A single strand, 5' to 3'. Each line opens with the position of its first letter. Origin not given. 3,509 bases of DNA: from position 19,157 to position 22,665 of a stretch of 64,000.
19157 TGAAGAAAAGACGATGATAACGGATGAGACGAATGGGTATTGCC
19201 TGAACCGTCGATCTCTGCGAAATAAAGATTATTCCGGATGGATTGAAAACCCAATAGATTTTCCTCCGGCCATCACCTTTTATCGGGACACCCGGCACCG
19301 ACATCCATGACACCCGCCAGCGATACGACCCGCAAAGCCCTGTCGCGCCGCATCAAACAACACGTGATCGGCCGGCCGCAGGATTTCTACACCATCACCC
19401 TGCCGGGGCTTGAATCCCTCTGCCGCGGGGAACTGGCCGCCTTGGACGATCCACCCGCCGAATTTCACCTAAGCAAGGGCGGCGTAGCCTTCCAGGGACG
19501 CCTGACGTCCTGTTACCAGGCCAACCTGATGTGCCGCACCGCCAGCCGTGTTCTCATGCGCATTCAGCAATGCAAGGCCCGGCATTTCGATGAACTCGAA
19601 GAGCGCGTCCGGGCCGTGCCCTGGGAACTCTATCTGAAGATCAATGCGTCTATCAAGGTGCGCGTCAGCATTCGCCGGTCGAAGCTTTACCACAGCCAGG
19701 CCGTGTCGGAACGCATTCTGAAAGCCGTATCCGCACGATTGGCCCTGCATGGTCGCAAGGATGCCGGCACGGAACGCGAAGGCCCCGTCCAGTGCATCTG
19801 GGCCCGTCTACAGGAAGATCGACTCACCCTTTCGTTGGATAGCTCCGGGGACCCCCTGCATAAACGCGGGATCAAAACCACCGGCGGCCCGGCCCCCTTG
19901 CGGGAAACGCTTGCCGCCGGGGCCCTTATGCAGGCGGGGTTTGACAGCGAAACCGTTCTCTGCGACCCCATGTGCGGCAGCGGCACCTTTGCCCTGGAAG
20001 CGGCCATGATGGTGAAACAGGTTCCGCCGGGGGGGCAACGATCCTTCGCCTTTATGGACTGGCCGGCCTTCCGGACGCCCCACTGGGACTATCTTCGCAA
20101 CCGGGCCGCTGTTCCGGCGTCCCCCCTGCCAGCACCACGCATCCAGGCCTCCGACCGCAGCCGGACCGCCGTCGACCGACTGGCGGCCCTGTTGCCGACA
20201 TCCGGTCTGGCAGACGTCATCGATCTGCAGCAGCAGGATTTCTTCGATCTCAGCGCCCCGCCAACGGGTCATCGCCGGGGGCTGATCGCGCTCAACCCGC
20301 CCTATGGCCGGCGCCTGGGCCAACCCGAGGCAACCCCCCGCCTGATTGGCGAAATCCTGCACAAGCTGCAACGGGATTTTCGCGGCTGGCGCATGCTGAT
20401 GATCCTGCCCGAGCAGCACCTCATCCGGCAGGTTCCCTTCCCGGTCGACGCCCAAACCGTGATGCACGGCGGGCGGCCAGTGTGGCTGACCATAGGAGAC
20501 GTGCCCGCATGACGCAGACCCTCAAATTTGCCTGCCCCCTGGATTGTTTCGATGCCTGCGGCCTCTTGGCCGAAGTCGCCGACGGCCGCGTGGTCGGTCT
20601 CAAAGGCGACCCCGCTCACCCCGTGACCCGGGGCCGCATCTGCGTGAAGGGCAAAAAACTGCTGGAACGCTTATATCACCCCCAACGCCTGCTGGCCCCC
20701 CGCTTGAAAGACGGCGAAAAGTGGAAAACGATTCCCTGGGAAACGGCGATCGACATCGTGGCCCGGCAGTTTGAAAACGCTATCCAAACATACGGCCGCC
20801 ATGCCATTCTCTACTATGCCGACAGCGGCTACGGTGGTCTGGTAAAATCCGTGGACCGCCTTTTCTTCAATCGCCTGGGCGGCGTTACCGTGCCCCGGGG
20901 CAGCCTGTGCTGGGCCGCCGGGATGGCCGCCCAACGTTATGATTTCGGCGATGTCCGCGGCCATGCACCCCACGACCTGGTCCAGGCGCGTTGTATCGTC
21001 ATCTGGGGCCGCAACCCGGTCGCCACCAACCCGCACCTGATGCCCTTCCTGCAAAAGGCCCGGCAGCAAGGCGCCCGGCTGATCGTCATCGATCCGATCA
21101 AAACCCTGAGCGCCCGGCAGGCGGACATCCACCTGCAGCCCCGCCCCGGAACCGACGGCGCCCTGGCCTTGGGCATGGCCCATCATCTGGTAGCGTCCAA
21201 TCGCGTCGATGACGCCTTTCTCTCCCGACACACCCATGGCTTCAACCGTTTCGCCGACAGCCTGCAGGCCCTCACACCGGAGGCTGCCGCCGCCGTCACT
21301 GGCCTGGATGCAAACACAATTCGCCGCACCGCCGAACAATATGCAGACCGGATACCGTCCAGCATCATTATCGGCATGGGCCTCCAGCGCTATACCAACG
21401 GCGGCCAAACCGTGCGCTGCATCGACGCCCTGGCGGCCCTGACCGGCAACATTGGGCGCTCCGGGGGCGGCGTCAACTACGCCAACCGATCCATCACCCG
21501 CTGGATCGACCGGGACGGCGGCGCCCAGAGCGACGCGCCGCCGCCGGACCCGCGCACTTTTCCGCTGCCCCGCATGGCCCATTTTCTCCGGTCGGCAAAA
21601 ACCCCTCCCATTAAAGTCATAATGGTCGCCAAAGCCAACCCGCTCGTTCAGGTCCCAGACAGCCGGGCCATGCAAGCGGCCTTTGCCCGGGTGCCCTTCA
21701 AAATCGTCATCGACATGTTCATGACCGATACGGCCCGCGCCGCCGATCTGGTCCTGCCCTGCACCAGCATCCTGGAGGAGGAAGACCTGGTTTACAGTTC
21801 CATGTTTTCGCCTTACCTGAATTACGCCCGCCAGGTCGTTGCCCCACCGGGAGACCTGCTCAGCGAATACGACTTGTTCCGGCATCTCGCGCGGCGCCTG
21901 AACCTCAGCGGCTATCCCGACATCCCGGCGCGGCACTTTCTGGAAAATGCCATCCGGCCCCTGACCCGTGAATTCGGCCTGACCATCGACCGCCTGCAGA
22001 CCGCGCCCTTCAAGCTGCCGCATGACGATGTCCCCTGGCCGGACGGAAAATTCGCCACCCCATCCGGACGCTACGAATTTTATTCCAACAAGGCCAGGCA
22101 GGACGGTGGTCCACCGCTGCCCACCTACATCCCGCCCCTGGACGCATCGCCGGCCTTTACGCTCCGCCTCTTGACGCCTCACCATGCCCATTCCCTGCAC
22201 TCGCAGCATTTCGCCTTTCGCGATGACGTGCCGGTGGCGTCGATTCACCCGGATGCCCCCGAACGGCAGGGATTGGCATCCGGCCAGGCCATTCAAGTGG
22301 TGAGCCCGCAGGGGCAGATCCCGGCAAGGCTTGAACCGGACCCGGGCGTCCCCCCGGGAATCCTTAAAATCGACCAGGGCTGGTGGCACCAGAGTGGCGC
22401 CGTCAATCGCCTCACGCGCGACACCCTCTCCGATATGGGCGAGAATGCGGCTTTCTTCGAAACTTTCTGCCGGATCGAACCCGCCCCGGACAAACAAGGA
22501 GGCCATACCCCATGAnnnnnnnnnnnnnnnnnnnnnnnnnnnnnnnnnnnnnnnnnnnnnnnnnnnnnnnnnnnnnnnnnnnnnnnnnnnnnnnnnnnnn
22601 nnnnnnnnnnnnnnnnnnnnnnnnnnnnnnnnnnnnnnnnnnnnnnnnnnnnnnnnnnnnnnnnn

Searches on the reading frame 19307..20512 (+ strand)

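Call 4: search_protein_families(library=pfam, proteins=[window:19307-20512:+], max_evalue=0.01)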
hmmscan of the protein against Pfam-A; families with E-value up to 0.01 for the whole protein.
window:19307-20512:+ (401 aa): 3 families
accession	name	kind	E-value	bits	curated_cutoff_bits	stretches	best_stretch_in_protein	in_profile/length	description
PF01170.24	UPF0020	-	1.4e-32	113.5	22.3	1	187-367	1-167/197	RMKL-like, methyltransferase domain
PF22020.1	RlmL_1st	-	1.6e-12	47.6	27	1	27-83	2-55/55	RlmL ferredoxin-like domain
PF02926.22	THUMP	-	5e-08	33.7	20.6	1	92-178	2-84/84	THUMP domain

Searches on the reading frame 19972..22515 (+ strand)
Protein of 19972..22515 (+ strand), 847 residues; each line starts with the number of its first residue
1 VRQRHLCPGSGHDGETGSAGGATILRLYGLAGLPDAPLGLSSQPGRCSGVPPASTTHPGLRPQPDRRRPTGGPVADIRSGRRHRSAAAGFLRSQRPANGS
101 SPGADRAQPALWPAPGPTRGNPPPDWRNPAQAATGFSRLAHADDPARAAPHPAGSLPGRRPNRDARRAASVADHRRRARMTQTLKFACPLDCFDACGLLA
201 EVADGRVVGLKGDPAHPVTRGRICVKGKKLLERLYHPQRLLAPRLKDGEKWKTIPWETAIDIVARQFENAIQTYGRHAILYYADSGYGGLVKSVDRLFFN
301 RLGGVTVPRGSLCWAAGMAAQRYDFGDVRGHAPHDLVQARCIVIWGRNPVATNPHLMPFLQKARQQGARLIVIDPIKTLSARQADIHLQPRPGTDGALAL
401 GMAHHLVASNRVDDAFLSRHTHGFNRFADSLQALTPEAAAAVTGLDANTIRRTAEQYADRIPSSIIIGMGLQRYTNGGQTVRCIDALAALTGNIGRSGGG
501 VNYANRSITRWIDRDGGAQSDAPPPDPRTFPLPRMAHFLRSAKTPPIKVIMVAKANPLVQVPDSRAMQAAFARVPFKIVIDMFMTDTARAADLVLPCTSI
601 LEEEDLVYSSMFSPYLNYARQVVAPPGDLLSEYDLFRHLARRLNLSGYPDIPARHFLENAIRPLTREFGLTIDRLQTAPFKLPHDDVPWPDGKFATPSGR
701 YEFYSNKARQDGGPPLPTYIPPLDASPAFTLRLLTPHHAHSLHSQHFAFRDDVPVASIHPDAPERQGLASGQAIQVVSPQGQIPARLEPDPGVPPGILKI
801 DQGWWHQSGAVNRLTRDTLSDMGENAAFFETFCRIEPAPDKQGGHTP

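Call 4: search_protein_families(library=pfam, proteins=[window:19972-22515:+], max_evalue=0.01)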
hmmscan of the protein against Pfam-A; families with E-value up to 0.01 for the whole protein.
window:19972-22515:+ (847 aa): 3 families
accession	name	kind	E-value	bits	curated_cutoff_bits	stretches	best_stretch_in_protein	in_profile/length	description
PF00384.28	Molybdopterin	-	2.2e-46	159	24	1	239-641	1-352/353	Molybdopterin oxidoreductase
PF04879.21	Molybdop_Fe4S4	-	5.9e-15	55.4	22.7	1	187-236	7-55/55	Molybdopterin oxidoreductase Fe4S4 domain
PF01568.27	Molydop_binding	-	1.9e-13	50.9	26.8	1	731-828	1-106/110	Molydopterin dinucleotide binding domain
